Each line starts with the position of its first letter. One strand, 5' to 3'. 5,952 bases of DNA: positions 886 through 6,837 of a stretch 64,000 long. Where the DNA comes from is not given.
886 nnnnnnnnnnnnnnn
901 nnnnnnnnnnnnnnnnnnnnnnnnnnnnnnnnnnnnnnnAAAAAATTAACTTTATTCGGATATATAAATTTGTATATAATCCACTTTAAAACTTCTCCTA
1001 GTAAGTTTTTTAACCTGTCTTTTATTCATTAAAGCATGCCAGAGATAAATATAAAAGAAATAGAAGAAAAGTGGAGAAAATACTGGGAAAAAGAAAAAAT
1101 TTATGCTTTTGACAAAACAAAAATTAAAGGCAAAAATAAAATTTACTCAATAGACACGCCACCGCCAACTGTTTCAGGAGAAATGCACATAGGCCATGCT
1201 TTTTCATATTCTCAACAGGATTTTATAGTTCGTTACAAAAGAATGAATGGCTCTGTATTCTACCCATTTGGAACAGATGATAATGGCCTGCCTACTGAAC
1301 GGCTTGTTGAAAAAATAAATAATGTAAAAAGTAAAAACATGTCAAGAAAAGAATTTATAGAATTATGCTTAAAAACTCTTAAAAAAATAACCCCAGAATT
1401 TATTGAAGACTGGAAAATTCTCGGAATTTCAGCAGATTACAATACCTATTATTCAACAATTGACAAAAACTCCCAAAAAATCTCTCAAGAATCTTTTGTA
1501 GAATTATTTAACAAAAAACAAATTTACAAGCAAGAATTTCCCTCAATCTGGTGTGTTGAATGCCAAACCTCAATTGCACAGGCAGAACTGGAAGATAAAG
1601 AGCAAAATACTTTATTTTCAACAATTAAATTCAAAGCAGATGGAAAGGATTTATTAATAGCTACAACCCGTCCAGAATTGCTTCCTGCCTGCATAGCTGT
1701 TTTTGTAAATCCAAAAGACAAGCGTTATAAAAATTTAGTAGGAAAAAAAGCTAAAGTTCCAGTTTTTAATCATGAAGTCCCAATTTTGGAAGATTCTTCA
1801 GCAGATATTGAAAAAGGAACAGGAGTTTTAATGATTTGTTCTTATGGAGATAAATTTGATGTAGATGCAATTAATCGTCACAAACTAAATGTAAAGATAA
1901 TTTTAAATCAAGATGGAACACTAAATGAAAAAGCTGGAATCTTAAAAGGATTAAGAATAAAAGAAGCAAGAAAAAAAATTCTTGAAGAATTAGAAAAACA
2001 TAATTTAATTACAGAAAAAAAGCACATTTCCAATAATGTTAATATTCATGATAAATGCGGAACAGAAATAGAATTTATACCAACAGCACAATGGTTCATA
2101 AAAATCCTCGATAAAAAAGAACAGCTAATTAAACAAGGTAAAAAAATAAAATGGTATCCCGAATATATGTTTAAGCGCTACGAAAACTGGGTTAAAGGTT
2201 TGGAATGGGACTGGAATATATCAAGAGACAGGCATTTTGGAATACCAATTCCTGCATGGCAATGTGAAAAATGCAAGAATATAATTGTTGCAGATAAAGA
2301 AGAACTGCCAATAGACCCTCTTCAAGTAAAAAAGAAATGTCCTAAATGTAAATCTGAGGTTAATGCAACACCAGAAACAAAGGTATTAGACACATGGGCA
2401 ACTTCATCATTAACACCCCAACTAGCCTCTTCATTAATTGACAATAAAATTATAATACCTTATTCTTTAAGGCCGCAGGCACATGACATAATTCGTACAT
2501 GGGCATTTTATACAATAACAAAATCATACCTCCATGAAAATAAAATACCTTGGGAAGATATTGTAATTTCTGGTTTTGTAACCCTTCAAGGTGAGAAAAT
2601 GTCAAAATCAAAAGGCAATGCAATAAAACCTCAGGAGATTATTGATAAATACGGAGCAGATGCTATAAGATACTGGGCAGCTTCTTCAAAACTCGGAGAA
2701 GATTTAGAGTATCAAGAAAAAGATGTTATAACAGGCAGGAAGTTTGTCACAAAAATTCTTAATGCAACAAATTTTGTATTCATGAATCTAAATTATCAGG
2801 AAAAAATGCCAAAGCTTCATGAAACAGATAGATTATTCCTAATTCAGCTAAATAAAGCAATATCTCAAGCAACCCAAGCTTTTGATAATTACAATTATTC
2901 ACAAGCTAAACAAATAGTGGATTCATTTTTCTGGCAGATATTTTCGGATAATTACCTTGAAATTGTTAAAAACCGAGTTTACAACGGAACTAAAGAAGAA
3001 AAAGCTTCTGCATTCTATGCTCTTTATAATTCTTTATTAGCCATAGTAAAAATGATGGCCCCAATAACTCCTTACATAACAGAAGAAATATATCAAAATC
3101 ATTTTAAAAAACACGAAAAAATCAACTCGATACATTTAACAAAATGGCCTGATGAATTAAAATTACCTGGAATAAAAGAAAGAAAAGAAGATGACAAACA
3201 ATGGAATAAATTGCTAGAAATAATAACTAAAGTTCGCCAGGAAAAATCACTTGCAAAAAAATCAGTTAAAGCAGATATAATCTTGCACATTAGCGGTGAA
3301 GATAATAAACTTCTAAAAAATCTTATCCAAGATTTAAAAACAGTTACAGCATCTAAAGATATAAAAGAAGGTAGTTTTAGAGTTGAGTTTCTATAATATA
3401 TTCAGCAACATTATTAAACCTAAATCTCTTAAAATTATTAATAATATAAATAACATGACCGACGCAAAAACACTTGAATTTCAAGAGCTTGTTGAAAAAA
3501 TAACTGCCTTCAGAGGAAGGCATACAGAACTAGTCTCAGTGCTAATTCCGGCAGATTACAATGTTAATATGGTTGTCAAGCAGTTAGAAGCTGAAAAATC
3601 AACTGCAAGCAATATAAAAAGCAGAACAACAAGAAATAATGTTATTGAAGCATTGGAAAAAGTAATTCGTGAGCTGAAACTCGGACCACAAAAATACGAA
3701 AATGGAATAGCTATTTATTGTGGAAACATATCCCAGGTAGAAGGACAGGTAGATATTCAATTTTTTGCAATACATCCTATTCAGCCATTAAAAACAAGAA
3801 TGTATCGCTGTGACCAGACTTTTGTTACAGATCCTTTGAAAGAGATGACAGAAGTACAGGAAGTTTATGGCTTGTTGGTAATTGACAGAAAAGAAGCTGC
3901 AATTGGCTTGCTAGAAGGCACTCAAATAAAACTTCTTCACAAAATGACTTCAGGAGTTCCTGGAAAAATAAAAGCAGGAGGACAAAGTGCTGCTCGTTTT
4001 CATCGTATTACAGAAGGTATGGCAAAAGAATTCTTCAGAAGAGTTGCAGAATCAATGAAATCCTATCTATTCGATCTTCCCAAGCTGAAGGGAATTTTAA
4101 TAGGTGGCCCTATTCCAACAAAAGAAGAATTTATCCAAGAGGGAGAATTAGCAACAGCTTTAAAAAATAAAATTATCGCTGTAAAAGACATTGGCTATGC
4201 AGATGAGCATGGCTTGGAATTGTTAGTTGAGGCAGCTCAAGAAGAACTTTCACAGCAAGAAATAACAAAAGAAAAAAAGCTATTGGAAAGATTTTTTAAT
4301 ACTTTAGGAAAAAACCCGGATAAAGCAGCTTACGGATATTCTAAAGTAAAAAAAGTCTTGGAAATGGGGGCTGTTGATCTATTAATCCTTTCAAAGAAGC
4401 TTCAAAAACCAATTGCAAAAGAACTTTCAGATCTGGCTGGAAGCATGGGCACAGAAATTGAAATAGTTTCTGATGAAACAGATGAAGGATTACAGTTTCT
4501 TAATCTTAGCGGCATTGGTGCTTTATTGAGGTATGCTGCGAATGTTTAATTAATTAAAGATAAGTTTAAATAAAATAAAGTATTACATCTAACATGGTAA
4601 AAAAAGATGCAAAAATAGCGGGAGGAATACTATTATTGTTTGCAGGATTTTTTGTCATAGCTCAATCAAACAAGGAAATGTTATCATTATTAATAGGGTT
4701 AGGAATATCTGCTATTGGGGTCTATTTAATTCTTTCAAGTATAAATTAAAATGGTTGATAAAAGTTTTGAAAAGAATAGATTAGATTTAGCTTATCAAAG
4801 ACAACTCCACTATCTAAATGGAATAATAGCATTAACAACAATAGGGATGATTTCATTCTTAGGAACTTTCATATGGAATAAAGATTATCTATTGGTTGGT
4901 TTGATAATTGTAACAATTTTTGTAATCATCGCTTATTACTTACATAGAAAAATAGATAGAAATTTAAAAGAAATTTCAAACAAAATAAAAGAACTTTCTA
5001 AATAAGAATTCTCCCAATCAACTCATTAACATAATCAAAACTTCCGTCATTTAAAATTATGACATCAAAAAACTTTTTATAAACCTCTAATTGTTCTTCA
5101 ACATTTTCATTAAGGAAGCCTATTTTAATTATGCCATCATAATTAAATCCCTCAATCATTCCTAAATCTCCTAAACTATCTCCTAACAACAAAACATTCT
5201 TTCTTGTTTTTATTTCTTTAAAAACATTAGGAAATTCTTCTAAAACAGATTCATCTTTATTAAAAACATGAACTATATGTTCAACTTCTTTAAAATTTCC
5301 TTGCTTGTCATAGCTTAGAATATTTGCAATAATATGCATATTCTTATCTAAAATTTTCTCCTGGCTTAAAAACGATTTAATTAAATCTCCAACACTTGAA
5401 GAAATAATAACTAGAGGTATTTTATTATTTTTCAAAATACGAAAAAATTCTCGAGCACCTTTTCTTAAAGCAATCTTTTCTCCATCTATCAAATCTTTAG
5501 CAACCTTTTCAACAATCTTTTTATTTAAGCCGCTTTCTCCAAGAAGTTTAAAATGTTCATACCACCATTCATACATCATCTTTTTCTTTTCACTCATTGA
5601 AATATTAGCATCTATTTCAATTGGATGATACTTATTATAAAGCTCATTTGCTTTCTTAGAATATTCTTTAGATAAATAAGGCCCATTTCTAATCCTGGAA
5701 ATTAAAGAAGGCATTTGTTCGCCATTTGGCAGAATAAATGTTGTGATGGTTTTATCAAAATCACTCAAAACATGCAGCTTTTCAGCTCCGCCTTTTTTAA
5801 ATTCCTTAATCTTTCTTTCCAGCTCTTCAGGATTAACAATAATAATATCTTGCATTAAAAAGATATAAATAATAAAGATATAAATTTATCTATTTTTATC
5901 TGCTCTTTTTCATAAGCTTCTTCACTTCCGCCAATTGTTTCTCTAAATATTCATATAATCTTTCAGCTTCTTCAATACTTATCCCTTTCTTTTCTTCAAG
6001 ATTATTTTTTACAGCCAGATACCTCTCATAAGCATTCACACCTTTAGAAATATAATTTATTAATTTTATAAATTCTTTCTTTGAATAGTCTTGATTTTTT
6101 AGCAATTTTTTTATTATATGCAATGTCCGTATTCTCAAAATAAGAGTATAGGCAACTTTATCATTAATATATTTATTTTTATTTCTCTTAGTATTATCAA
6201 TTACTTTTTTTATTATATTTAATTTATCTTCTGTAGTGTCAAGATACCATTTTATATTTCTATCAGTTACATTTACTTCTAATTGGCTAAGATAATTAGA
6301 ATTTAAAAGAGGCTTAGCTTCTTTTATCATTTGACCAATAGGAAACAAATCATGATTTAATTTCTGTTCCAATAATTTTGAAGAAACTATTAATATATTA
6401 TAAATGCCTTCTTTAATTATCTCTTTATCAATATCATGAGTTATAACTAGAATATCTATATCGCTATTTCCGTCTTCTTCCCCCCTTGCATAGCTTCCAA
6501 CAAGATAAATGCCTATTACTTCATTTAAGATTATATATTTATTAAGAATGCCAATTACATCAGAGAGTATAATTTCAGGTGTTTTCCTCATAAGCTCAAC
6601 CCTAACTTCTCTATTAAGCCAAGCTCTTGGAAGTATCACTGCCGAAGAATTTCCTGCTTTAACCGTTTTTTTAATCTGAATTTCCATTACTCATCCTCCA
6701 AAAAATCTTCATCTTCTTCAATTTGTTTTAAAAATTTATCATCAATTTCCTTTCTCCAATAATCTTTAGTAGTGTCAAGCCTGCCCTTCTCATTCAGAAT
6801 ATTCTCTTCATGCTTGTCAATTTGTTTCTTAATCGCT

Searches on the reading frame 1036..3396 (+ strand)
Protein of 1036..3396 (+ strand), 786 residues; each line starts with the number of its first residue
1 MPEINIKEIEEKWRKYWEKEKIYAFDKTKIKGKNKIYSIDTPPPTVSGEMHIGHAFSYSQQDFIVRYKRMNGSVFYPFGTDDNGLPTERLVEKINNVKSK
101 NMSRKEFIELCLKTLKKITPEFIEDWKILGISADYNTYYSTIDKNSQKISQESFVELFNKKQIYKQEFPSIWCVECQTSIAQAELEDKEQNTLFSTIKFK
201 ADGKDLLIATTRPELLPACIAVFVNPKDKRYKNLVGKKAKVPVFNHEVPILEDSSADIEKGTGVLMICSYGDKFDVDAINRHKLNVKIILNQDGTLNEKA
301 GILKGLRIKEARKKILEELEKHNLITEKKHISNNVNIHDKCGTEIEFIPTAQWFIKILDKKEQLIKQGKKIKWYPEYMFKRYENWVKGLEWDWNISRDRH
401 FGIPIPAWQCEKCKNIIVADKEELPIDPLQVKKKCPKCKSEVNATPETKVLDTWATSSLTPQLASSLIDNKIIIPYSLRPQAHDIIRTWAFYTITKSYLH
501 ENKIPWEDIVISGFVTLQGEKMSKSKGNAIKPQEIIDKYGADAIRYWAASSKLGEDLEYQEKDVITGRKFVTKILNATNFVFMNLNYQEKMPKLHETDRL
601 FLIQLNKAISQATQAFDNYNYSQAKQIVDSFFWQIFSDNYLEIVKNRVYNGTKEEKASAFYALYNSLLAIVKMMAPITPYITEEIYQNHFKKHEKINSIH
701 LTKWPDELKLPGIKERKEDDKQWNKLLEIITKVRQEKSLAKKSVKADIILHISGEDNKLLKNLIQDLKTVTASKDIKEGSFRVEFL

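Call 29: search_protein_families(library=pfam, proteins=[window:1036-3396:+], max_evalue=0.01)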
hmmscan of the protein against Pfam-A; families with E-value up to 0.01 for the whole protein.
window:1036-3396:+ (786 aa): 5 families
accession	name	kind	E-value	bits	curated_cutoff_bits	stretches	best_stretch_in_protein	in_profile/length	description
PF00133.28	tRNA-synt_1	-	1.8e-81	274.5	22.7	1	13-558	2-412/414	tRNA synthetases class I (I, L, M and V)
PF08264.19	Anticodon_1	-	6e-33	114.2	25.1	1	598-744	1-143/148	Anticodon-binding domain of tRNA ligase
PF09334.17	tRNA-synt_1g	-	8.7e-27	94.3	20.1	2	39-184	3-134/391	tRNA synthetases class I (M)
PF01406.26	tRNA-synt_1e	-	3.8e-09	36.8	27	1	511-564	243-296/301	tRNA synthetases class I (C) catalytic domain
PF01921.24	tRNA-synt_1f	-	0.00084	18.8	27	0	514-561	274-322/360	tRNA synthetases class I (K)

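Call 73: find_encoding_contigs(protein=window:1036-3396:+, flank=10000, max_places=2)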
Protein window:1036-3396:+ (786 aa): no gene with exactly this product is on record in the collection.

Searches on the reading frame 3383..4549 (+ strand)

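Call 29: search_protein_families(library=pfam, proteins=[window:3383-4549:+], max_evalue=0.01)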
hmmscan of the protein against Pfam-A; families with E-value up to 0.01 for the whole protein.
window:3383-4549:+ (388 aa): 5 families
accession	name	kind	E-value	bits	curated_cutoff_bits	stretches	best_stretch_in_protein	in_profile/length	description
PF03464.20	eRF1_2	-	1.8e-33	116.1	27.1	1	162-290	2-132/133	eRF1 domain 2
PF03465.20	eRF1_3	-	6.3e-21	75.3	25.8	1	295-385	2-105/106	eRF1 domain 3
PF03463.20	eRF1_1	-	1.4e-12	48.1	23.8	1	38-156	5-123/123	eRF1 domain 1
PF18854.6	baeRF_family10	-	4e-11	43.8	27.1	1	150-284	4-138/143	Bacterial archaeo-eukaryotic release factor family 10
PF18859.6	acVLRF1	-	7.3e-10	39.6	27.1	1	165-278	5-117/130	Actinobacteria/chloroflexi VLRF1 release factor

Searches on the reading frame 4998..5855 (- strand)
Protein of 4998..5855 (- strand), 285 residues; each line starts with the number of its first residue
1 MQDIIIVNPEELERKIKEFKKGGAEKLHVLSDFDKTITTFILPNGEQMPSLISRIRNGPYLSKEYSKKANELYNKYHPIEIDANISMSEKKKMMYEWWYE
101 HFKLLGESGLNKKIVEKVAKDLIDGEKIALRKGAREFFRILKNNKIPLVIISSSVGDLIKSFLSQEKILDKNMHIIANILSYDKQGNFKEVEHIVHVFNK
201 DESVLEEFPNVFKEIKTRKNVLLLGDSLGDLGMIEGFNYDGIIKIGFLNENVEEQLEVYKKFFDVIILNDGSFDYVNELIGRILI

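Call 29: search_protein_families(library=pfam, proteins=[window:4998-5855:-], max_evalue=0.01)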
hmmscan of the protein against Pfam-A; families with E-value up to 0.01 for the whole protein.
window:4998-5855:- (285 aa): 4 families
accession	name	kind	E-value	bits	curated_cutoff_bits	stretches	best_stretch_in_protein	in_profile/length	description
PF05822.18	UMPH-1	-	7.6e-66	222.6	23.7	1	36-283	2-245/246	Pyrimidine 5'-nucleotidase (UMPH-1)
PF00702.32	Hydrolase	-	0.00013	22.9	26.4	1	29-234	4-187/191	haloacid dehalogenase-like hydrolase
PF12710.13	HAD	-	0.00078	20.4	27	1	29-234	1-188/189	haloacid dehalogenase-like hydrolase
PF13419.12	HAD_2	-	0.0087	16.6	23.8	1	96-174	60-124/178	Haloacid dehalogenase-like hydrolase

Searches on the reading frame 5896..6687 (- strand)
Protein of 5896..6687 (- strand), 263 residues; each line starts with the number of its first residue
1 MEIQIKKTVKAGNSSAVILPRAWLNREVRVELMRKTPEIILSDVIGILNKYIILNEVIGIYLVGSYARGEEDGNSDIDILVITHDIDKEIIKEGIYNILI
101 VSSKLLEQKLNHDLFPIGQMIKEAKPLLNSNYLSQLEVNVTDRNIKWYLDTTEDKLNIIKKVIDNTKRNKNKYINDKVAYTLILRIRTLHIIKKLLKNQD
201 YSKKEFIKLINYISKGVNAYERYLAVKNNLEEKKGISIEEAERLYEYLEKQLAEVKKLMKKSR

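Call 29: search_protein_families(library=pfam, proteins=[window:5896-6687:-], max_evalue=0.01)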
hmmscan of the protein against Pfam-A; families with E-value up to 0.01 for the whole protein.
window:5896-6687:- (263 aa): 3 families
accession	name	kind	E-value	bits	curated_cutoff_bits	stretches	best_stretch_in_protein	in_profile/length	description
PF01909.29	NTP_transf_2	-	3.3e-08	34.2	21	1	56-92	13-47/93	Nucleotidyltransferase domain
PF18765.7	Polbeta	-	2.7e-07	31.1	26.9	1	55-113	11-63/93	Polymerase beta, Nucleotidyltransferase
PF14792.12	DNA_pol_B_palm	-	0.0057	17.3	25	0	54-100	21-67/113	DNA polymerase beta palm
